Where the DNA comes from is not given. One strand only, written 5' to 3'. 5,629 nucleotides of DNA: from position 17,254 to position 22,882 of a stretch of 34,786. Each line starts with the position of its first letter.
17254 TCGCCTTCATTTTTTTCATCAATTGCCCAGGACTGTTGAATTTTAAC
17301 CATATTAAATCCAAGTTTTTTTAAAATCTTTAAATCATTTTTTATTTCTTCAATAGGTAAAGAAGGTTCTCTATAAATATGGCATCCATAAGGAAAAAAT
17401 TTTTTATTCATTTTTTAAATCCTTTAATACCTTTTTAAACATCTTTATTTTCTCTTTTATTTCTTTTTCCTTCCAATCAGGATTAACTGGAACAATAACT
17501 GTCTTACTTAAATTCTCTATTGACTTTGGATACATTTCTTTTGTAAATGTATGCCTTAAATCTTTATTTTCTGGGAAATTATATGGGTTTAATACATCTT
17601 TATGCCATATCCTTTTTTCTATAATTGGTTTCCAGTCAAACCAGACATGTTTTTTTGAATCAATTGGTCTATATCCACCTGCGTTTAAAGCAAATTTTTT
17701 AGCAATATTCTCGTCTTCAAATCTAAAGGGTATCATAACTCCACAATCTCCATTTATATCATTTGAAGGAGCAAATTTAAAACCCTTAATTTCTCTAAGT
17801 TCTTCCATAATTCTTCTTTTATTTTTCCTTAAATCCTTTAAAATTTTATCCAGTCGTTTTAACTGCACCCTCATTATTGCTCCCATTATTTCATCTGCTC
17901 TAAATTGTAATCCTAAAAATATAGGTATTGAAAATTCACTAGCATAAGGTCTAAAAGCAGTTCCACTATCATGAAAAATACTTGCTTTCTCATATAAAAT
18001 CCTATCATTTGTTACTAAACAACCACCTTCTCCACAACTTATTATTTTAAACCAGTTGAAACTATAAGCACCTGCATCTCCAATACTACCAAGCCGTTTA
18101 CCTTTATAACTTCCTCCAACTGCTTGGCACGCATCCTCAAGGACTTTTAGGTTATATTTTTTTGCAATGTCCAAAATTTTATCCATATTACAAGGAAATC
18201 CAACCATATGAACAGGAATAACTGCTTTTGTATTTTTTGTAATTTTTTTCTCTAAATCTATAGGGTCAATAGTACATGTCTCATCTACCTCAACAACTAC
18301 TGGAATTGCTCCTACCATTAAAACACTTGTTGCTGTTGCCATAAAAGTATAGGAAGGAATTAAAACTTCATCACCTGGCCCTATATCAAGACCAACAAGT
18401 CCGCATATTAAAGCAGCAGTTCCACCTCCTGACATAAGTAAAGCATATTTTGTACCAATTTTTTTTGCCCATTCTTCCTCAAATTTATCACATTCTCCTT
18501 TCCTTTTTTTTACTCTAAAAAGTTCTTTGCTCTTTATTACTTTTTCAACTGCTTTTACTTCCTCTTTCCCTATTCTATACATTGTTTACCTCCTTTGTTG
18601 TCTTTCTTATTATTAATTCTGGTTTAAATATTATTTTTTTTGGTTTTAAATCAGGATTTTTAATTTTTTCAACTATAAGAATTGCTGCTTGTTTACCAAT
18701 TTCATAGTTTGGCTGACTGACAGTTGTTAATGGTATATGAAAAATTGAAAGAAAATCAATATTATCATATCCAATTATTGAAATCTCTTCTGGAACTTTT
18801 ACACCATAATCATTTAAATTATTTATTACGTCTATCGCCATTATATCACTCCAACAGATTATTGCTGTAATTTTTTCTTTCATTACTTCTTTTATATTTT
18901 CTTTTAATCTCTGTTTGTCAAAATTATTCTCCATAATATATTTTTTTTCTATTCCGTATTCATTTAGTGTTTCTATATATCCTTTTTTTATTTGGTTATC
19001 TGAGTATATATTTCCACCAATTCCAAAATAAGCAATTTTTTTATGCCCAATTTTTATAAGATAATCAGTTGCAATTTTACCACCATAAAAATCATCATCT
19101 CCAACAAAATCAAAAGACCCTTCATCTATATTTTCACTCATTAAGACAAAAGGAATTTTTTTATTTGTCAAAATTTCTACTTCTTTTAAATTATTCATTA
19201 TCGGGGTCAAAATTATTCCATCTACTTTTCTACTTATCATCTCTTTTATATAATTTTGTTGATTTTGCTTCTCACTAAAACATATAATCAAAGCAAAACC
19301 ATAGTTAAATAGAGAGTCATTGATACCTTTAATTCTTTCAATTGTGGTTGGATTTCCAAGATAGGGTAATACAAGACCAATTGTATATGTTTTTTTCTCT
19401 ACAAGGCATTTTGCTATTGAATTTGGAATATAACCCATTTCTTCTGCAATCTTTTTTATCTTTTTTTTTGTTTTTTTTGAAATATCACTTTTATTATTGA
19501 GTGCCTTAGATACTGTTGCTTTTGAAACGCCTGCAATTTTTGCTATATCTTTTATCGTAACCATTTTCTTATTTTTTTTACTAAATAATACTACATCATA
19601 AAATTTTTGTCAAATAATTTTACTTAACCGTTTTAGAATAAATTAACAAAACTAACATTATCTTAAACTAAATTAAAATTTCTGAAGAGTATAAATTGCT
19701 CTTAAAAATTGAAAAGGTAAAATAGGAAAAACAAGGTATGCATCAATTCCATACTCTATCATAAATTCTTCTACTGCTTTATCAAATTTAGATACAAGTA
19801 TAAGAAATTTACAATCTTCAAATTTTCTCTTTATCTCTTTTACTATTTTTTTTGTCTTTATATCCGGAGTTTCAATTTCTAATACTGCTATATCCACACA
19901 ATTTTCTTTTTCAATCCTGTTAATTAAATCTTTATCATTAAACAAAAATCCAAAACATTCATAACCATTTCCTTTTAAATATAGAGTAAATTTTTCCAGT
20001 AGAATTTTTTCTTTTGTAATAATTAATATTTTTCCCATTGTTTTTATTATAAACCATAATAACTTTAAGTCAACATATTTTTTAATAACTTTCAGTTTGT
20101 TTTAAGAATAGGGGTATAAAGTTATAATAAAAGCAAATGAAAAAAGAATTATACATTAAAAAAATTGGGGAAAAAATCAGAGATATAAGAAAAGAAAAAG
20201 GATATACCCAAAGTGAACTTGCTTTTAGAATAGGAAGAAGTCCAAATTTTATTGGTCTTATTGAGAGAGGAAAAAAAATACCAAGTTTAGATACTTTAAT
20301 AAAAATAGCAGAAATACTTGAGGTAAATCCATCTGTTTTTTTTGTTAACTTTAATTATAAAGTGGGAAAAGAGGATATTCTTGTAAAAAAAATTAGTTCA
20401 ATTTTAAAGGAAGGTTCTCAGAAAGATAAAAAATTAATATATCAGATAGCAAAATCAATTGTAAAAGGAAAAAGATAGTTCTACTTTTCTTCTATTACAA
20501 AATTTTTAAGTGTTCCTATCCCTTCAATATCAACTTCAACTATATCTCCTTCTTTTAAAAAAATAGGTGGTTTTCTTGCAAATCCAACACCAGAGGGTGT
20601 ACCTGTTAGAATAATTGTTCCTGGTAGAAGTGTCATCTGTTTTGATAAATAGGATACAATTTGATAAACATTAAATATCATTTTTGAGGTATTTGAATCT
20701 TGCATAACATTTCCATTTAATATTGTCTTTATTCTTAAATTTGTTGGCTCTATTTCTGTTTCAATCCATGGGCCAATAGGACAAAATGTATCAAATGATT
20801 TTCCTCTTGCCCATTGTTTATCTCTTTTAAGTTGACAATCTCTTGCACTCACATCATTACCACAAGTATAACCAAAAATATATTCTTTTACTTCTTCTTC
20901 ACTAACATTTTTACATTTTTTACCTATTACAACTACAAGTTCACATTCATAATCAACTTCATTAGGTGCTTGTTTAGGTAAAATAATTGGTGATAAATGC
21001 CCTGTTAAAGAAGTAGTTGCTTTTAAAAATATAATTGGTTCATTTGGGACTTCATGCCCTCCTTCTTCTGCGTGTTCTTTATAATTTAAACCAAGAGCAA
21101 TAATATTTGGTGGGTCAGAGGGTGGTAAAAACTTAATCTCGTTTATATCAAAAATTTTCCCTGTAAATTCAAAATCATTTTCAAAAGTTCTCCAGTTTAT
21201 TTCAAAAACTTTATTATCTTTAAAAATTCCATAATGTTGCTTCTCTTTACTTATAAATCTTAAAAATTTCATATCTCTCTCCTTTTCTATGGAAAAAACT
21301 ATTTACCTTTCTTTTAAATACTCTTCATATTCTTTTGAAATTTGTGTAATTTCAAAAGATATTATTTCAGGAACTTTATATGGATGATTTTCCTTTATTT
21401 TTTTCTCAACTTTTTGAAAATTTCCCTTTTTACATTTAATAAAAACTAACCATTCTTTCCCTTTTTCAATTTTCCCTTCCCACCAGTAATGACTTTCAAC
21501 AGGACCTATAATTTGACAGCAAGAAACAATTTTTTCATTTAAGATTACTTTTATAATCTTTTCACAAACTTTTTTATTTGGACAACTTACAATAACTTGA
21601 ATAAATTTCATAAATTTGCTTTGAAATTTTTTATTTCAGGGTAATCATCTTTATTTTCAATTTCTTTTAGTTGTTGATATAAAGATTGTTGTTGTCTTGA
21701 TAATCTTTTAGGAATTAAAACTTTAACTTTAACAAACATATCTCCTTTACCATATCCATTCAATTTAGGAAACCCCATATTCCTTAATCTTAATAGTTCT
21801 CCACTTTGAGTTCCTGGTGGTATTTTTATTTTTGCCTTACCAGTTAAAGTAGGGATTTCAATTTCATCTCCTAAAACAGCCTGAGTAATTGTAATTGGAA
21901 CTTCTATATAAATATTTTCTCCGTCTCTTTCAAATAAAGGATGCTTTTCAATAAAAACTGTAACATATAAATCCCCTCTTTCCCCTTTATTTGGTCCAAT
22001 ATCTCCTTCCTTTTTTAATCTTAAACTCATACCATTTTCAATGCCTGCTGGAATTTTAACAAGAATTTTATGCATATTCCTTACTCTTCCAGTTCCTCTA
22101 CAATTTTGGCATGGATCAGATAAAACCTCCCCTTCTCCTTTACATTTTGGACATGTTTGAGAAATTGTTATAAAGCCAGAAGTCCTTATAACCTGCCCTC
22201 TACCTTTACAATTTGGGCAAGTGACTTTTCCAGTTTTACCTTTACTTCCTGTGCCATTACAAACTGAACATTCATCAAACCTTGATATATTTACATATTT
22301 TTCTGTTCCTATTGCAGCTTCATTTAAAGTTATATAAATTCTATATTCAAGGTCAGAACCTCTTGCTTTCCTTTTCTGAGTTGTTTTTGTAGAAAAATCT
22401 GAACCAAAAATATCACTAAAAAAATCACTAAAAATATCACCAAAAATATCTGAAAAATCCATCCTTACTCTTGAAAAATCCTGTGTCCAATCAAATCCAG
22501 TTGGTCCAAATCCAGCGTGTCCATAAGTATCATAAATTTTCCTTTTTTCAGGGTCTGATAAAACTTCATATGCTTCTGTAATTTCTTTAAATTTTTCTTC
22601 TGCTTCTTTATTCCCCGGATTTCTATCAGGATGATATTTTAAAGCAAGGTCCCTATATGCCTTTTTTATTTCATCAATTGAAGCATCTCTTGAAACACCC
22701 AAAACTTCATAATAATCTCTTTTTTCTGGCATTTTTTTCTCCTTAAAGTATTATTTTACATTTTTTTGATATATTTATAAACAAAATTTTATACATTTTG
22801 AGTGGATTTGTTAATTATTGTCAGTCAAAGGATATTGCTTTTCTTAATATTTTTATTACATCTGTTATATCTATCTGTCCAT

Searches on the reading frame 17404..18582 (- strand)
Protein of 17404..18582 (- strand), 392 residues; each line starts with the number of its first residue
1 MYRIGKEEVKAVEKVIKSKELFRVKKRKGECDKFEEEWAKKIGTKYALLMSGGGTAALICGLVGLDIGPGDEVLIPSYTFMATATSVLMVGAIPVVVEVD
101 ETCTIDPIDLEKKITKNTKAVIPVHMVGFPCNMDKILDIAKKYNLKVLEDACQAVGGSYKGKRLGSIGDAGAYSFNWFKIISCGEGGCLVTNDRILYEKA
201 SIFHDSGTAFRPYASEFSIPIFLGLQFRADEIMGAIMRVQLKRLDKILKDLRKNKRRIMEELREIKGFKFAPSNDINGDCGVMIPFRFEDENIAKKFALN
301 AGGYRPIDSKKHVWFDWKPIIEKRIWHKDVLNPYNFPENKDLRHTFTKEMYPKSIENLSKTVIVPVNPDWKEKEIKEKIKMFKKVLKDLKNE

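Call 11: search_protein_families(library=pfam, proteins=[window:17404-18582:-], max_evalue=0.001)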
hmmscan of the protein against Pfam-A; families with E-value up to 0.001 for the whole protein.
window:17404-18582:- (392 aa): 3 families
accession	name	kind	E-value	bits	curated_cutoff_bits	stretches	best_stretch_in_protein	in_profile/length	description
PF01041.23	DegT_DnrJ_EryC1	-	5.8e-75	253.2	19.8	1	4-289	3-283/360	DegT/DnrJ/EryC1/StrS aminotransferase family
PF00155.27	Aminotran_1_2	-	4.1e-09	36.5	19.7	1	32-150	45-185/361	Aminotransferase class I and II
PF00266.25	Aminotran_5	-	2.2e-05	24.1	21.5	1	35-156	49-181/371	Aminotransferase class-V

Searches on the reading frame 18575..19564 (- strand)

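Call 11: search_protein_families(library=pfam, proteins=[window:18575-19564:-], max_evalue=0.001)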
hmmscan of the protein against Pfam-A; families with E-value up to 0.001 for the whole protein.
window:18575-19564:- (329 aa): 6 families
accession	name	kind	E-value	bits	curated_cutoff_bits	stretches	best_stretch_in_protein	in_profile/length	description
PF13377.12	Peripla_BP_3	-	1.6e-28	100.3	26.5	1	167-323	2-167/167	Periplasmic binding protein-like domain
PF00532.27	Peripla_BP_1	-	8.9e-26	91.4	22.2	1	60-309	2-269/281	Periplasmic binding proteins and sugar binding domain of LacI family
PF00356.27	LacI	-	9.4e-21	73.8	27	1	3-48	1-46/46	Bacterial regulatory proteins, lacI family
PF13407.12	Peripla_BP_4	-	2.4e-17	63.8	35.1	1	62-269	1-219/258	Periplasmic binding protein domain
PF01381.28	HTH_3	-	0.00032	21.1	23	1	3-41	11-46/55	Helix-turn-helix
PF04967.18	HTH_10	-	0.00095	19.4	23.1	0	2-24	24-46/53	HTH DNA binding domain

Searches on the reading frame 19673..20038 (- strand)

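Call 11: search_protein_families(library=pfam, proteins=[window:19673-20038:-], max_evalue=0.001)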
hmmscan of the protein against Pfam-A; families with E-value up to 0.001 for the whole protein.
window:19673-20038:- (121 aa): 2 families
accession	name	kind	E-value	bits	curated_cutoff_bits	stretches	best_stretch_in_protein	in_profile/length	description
PF00072.30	Response_reg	-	4.6e-06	27.2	30.2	1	4-108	1-103/111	Response regulator receiver domain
PF10730.14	DUF2521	-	0.00079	19.9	25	0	60-103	26-67/146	Protein of unknown function (DUF2521)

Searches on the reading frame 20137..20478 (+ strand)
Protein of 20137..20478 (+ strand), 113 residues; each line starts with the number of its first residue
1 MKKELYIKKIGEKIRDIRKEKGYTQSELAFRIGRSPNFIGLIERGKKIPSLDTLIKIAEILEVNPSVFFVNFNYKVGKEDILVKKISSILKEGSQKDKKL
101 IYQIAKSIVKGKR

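Call 11: search_protein_families(library=pfam, proteins=[window:20137-20478:+], max_evalue=0.001)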
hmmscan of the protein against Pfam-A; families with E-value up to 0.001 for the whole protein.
window:20137-20478:+ (113 aa): 4 families
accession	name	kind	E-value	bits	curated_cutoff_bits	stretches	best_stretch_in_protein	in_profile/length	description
PF01381.28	HTH_3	-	7.9e-16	58.3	23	1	14-67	1-54/55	Helix-turn-helix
PF12844.13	HTH_19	-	1.1e-10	41.7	30.2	1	11-66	1-56/64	Helix-turn-helix domain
PF13560.12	HTH_31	-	8.6e-09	36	27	1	10-65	2-58/64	Helix-turn-helix domain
PF13443.12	HTH_26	-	1.6e-07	31.9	22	1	13-66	1-55/63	Cro/C1-type HTH DNA-binding domain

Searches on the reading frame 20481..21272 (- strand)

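Call 11: search_protein_families(library=pfam, proteins=[window:20481-21272:-], max_evalue=0.001)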
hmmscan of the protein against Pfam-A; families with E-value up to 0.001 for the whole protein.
window:20481-21272:- (263 aa): 2 families
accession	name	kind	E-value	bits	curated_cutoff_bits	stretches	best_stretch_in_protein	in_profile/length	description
PF01557.24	FAA_hydrolase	-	1e-75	254.5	23.9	1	57-259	2-213/214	Fumarylacetoacetate (FAA) hydrolase C-terminal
PF10370.14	Rv2993c-like_N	-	1.3e-07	32.9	21.3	1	1-51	1-50/50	Rv2993c-like, N-terminal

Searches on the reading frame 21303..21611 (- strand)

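Call 11: search_protein_families(library=pfam, proteins=[window:21303-21611:-], max_evalue=0.001)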
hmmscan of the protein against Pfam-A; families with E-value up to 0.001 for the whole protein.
window:21303-21611:- (102 aa): 1 family
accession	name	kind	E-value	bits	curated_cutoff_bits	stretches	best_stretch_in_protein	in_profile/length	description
PF03091.20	CutA1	-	8.1e-32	109.4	22.4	1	6-101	3-98/99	CutA1 divalent ion tolerance protein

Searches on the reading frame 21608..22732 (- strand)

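Call 11: search_protein_families(library=pfam, proteins=[window:21608-22732:-], max_evalue=0.001)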
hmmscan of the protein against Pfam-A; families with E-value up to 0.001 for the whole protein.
window:21608-22732:- (374 aa): 5 families
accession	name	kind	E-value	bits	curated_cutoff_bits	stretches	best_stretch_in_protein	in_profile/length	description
PF01556.23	DnaJ_C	-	2.5e-49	167.7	26.6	1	128-341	1-152/152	DnaJ C terminal domain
PF00226.36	DnaJ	-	3.1e-32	110.9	27.8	1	6-68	1-63/63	DnaJ domain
PF00684.25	DnaJ_CXXCXGXG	-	3.4e-14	53.3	32.7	1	155-215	1-65/65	DnaJ central domain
PF17302.8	DUF5351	-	1.3e-05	25.8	27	0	169-180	17-28/29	Family of unknown function (DUF5351)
PF15777.11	Anti-TRAP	-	9.6e-05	22.7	32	0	154-184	12-45/59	Tryptophan RNA-binding attenuator protein inhibitory protein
